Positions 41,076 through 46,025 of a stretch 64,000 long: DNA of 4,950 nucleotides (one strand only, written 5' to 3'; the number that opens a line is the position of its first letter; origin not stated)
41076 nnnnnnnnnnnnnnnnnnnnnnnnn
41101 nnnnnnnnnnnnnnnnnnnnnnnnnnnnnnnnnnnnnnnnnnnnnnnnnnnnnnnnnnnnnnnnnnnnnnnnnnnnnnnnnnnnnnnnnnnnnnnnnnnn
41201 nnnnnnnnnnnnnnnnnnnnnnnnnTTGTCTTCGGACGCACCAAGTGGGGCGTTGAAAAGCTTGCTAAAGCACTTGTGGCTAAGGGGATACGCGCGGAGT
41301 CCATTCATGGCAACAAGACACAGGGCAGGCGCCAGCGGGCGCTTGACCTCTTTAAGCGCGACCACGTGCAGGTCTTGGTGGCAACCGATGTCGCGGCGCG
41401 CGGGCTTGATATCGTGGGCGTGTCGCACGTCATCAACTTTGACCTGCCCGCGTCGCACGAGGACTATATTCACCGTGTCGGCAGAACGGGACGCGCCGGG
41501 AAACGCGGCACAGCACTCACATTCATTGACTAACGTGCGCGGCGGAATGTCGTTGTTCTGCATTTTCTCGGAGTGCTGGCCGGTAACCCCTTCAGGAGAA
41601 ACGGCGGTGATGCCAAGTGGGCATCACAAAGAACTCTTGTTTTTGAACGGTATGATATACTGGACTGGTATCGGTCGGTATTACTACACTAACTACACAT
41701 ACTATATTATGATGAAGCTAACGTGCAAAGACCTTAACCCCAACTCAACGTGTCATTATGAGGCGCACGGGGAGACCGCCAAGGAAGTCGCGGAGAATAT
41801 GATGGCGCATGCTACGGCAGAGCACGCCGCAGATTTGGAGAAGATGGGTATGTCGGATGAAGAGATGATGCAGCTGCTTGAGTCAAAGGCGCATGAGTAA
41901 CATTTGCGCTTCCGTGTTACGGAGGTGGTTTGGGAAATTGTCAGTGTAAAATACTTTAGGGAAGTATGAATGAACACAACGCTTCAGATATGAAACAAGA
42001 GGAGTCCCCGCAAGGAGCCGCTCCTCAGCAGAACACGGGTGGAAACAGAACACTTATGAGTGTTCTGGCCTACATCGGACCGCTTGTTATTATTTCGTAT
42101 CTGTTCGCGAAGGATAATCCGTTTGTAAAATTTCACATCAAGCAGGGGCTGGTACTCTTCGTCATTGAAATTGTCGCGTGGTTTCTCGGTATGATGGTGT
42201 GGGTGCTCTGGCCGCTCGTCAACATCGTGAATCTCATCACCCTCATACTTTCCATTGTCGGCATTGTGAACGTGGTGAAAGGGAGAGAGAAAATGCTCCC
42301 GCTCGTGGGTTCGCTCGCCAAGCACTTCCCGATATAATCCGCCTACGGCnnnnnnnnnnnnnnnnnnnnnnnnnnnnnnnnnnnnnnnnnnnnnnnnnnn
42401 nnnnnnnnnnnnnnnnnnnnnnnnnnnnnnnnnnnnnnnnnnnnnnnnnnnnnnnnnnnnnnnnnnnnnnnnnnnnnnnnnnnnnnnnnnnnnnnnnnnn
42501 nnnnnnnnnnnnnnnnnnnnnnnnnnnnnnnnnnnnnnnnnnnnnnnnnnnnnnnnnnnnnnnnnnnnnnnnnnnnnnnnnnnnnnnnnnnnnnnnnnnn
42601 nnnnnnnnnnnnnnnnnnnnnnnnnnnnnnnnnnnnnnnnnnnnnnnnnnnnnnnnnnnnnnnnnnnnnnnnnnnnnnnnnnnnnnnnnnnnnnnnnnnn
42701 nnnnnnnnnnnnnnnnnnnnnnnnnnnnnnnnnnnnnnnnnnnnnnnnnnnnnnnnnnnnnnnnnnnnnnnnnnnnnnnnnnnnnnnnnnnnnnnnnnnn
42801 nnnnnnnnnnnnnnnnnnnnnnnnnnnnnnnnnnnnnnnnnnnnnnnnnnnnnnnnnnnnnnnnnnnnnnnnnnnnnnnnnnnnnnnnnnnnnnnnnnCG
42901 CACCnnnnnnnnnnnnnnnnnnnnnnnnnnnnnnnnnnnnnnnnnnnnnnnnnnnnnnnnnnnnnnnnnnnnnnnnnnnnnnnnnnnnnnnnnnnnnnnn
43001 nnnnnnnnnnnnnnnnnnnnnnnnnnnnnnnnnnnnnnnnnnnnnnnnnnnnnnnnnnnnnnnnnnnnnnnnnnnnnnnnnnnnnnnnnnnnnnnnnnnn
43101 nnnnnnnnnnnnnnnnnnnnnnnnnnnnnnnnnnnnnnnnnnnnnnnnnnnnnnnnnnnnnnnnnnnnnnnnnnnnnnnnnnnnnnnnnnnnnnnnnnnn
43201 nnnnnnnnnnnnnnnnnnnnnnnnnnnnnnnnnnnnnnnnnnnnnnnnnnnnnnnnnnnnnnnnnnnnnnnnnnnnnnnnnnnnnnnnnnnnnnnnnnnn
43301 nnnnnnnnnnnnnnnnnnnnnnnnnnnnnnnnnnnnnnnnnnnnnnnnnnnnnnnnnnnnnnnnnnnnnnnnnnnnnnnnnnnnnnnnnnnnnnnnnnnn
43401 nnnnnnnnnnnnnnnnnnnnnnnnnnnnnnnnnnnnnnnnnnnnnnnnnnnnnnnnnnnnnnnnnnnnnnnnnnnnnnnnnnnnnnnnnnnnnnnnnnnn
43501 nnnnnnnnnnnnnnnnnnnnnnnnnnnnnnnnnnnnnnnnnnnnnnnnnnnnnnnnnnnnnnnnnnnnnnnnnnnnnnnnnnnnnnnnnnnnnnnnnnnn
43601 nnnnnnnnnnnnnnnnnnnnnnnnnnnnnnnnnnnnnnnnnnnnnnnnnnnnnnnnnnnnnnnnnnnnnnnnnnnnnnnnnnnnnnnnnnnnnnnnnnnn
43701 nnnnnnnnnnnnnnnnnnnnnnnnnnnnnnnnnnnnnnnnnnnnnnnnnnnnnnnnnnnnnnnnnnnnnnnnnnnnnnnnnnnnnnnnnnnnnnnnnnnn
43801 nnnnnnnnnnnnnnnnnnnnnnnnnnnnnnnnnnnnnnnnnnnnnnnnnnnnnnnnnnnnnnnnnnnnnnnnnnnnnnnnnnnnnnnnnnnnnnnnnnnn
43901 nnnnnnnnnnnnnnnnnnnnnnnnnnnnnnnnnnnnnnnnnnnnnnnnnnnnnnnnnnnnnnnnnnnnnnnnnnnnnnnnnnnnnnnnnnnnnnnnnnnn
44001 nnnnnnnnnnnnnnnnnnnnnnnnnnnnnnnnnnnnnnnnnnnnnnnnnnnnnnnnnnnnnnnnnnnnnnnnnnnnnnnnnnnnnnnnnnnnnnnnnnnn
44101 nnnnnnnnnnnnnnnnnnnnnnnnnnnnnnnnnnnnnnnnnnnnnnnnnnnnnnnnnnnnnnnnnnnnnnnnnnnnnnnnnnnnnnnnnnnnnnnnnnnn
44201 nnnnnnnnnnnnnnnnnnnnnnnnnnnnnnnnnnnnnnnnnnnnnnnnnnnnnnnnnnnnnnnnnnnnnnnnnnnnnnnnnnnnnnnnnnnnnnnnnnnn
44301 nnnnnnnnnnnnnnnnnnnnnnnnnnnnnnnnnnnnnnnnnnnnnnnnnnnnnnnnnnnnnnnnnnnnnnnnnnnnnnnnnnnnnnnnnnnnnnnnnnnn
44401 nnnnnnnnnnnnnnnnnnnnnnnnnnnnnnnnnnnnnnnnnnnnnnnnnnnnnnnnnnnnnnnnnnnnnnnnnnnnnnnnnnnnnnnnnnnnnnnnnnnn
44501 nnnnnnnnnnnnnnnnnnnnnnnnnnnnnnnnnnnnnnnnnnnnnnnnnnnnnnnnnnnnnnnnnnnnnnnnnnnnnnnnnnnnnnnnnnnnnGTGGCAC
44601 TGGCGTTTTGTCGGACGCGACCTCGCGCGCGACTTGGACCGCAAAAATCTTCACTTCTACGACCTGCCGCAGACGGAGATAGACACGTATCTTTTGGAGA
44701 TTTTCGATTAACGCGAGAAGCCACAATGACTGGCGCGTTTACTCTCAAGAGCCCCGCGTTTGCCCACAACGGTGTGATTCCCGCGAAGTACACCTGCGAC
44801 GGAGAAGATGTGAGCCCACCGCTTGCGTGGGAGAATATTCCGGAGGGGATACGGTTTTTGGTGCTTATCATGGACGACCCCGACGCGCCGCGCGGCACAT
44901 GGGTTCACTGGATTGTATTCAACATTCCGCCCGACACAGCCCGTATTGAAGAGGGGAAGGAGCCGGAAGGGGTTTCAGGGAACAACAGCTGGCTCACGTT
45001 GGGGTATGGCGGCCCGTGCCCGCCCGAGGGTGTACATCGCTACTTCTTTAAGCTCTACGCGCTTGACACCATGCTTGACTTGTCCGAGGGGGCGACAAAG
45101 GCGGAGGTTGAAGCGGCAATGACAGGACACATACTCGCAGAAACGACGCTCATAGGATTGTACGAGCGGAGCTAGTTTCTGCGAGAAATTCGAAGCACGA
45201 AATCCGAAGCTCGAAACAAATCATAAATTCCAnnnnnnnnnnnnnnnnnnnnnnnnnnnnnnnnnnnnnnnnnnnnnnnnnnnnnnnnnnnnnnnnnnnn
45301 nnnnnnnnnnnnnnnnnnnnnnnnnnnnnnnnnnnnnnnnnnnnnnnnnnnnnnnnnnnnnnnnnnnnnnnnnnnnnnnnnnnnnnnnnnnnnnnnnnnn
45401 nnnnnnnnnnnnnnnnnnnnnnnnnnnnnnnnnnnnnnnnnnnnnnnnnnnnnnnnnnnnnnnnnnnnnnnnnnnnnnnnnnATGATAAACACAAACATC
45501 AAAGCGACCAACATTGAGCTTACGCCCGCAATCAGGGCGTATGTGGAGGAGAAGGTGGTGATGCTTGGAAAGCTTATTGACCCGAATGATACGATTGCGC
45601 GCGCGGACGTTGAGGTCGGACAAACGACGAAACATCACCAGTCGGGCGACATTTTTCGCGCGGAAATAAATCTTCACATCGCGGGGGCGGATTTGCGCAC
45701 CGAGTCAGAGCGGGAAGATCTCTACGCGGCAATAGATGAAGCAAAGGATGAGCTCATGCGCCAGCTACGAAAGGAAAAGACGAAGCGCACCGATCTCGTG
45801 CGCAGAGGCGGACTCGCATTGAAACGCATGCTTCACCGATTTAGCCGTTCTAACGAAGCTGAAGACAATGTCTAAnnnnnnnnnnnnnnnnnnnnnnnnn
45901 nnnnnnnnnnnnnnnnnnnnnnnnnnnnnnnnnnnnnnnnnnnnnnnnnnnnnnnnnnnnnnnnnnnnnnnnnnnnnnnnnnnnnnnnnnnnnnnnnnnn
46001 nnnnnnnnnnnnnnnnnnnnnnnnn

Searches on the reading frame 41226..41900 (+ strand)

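Call 11: search_protein_families(library=pfam, proteins=[window:41226-41900:+])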
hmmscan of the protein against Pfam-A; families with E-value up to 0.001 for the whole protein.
window:41226-41900:+ (224 aa): 1 family
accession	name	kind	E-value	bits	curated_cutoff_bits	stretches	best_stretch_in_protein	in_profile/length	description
PF06348.16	DUF1059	-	0.00014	22.5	21.1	1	162-201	1-38/56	Protein of unknown function (DUF1059)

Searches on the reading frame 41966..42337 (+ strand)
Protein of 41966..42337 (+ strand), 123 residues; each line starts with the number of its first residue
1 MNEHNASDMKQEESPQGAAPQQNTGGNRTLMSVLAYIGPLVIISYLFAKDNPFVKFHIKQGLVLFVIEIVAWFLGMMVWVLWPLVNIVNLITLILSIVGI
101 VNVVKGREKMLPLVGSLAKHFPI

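Call 11: search_protein_families(library=pfam, proteins=[window:41966-42337:+])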
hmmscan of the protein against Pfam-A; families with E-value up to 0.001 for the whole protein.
window:41966-42337:+ (123 aa): 1 family
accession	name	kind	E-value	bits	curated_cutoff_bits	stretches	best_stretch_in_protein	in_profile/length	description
PF09685.15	DUF4870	-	5e-06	26.9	25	1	30-114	17-103/107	Domain of unknown function (DUF4870)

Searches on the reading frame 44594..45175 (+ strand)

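Call 11: search_protein_families(library=pfam, proteins=[window:44594-45175:+])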
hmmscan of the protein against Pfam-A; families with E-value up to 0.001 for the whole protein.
window:44594-45175:+ (193 aa): 1 family
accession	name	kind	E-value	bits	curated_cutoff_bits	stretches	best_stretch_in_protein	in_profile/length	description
PF01161.25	PBP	-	1e-45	155.8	24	1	62-190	2-135/135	Phosphatidylethanolamine-binding protein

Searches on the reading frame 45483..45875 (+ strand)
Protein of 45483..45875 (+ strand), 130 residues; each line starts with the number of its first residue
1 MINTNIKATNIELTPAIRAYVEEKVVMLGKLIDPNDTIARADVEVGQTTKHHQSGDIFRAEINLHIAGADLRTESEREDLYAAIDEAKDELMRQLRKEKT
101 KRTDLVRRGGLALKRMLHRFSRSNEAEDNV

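Call 11: search_protein_families(library=pfam, proteins=[window:45483-45875:+])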
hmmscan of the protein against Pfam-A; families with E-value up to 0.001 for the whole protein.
window:45483-45875:+ (130 aa): 1 family
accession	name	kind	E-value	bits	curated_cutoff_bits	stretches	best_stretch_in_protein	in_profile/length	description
PF02482.25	Ribosomal_S30AE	-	2.5e-21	76.6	23.7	1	5-102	2-87/88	Sigma 54 modulation protein / S30EA ribosomal protein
